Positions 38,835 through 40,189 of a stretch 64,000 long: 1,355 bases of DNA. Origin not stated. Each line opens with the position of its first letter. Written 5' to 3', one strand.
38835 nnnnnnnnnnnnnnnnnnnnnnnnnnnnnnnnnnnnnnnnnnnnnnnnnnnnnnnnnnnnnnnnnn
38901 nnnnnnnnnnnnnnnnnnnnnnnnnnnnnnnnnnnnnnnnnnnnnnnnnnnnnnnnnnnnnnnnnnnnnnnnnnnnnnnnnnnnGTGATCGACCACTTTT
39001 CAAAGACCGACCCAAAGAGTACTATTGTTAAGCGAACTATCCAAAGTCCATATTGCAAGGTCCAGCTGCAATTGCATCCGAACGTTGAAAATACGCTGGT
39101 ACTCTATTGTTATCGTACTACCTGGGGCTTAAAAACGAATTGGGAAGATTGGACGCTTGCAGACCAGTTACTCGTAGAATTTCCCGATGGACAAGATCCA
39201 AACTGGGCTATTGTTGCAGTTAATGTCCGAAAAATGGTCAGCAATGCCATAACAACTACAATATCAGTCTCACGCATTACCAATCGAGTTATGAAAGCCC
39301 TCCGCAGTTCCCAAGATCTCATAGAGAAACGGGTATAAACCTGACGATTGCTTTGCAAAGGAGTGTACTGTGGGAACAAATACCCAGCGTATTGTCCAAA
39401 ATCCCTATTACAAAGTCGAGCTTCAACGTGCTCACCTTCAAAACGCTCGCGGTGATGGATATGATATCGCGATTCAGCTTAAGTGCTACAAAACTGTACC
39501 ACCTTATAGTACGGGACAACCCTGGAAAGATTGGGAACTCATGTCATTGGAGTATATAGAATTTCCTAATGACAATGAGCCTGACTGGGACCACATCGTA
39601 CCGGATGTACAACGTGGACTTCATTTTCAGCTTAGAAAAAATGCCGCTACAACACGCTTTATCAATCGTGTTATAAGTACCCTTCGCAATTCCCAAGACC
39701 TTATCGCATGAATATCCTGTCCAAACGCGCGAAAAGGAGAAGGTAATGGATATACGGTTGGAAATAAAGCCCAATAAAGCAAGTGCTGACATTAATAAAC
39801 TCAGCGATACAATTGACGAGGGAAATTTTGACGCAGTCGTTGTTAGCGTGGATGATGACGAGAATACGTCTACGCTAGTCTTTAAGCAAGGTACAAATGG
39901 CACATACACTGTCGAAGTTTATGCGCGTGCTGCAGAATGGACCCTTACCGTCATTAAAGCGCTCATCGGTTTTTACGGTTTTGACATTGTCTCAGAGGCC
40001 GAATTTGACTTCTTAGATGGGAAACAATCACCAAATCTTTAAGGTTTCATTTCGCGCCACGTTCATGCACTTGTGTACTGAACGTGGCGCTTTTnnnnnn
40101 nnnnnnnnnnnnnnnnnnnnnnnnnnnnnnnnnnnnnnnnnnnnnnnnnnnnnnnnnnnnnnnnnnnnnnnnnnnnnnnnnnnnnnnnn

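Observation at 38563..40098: Tandem triplicated ~110-aa ORFan family plus a fourth gene, inserted between rpsF-ssb-rpsR and ychF with its own promoter and terminator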

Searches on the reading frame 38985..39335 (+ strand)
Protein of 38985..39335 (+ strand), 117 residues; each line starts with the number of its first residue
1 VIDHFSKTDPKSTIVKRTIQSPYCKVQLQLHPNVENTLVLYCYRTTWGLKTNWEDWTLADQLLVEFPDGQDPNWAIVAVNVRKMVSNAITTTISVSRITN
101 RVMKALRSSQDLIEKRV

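Call 4: search_protein_families(library=pfam, proteins=[window:38985-39335:+], max_evalue=1)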
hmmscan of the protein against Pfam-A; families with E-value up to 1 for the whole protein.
window:38985-39335:+ (117 aa): 0 families

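Call 5: search_protein_families(library=phrogs, proteins=[window:38985-39335:+], max_evalue=1)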
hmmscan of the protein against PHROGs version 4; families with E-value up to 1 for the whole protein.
window:38985-39335:+ (117 aa): 0 families

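Call 6: search_protein_families(library=ncbifam, proteins=[window:38985-39335:+], max_evalue=1)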
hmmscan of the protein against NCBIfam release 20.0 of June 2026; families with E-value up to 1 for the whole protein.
window:38985-39335:+ (117 aa): 1 family
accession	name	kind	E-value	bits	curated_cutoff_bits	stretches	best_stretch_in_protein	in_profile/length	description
NF008932.0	PRK12289.1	equivalog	0.022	13.8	483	1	17-84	18-87/363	small ribosomal subunit biogenesis GTPase RsgA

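Call 7: search_protein_families(library=padloc, proteins=[window:38985-39335:+], max_evalue=1)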
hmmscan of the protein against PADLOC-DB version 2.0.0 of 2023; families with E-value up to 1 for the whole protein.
window:38985-39335:+ (117 aa): 0 families

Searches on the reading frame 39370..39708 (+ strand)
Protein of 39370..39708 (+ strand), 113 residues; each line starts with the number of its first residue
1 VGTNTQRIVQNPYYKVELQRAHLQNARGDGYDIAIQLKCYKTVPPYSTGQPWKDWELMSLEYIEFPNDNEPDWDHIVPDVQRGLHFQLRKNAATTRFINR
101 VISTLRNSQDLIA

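Call 4: search_protein_families(library=pfam, proteins=[window:39370-39708:+], max_evalue=1)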
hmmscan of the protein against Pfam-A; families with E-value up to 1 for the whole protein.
window:39370-39708:+ (113 aa): 1 family
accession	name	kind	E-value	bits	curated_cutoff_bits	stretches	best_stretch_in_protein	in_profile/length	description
PF12462.13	Helicase_IV_N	-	0.2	12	24.5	1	5-24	9-28/163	DNA helicase IV / RNA helicase N terminal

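Call 5: search_protein_families(library=phrogs, proteins=[window:39370-39708:+], max_evalue=1)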
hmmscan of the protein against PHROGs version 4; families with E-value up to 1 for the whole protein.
window:39370-39708:+ (113 aa): 0 families

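Call 6: search_protein_families(library=ncbifam, proteins=[window:39370-39708:+], max_evalue=1)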
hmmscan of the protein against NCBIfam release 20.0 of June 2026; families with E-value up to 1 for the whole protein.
window:39370-39708:+ (113 aa): 0 families

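Call 7: search_protein_families(library=padloc, proteins=[window:39370-39708:+], max_evalue=1)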
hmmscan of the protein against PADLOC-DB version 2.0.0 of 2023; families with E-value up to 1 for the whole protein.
window:39370-39708:+ (113 aa): 0 families

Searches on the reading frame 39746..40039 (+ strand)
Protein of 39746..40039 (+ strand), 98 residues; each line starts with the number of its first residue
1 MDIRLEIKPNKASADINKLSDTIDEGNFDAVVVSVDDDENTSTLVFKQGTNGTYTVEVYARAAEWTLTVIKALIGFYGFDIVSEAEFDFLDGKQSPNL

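Call 4: search_protein_families(library=pfam, proteins=[window:39746-40039:+], max_evalue=1)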
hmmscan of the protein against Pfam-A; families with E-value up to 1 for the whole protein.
window:39746-40039:+ (98 aa): 0 families

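Call 5: search_protein_families(library=phrogs, proteins=[window:39746-40039:+], max_evalue=1)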
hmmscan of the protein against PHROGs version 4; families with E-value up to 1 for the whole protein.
window:39746-40039:+ (98 aa): 2 families
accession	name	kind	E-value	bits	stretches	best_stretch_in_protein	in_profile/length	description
phrog_32608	-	unknown function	0.15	13.4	1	32-90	38-93/122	-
phrog_33977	-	unknown function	0.28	12.7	1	13-41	3-29/62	-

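Call 6: search_protein_families(library=ncbifam, proteins=[window:39746-40039:+], max_evalue=1)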
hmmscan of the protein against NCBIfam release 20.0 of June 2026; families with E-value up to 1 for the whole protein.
window:39746-40039:+ (98 aa): 0 families

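Call 7: search_protein_families(library=padloc, proteins=[window:39746-40039:+], max_evalue=1)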
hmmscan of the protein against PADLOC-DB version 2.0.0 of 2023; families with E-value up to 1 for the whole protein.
window:39746-40039:+ (98 aa): 0 families

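Call 34: find_homologous_proteins(query=window:39746-40039:+, max_evalue=0.01)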
Query window:39746-40039:+ (98 aa): 1 proteins with E <= 0.01 among 3 candidates.
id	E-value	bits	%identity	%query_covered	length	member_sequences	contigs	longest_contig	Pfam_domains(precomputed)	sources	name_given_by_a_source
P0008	9.2e-57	207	100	100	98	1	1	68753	-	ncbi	-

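Call 41: predict_structure(protein=window:39746-40039:+)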
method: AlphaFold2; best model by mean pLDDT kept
length: 98 residues; sequences in the alignment: 1
mean_pLDDT: 62.8   pTM: 0.52
mean pLDDT of the five models: 62.8, 49.3, 48.7, 47.1, 43.2
residues with pLDDT >= 90: 0; 70-90: 40; 50-70: 40; < 50: 18
segments of 3 or more residues with pLDDT < 50: 23-28, 89-98
pLDDT, mean of each block of 10 residues (from residue 1): 75 64 46 54 70 74 64 78 64 36
secondary structure, 60 per line:
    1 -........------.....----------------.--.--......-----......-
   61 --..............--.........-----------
elements in order: E2-9 H16-20 E43-48 E54-59 H63-76 E79-87

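Call 78: search_dna_similar(query=window:39746-40039:+, collection=phages, mode=protein, max_evalue=1, max_rows=5)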
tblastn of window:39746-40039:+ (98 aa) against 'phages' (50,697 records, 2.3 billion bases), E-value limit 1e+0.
No match.

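Call 79: search_dna_similar(query=window:39746-40039:+, collection=plasmids, mode=protein, max_evalue=1, max_rows=5)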
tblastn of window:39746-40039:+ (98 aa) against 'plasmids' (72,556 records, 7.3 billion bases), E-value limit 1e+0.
No match.
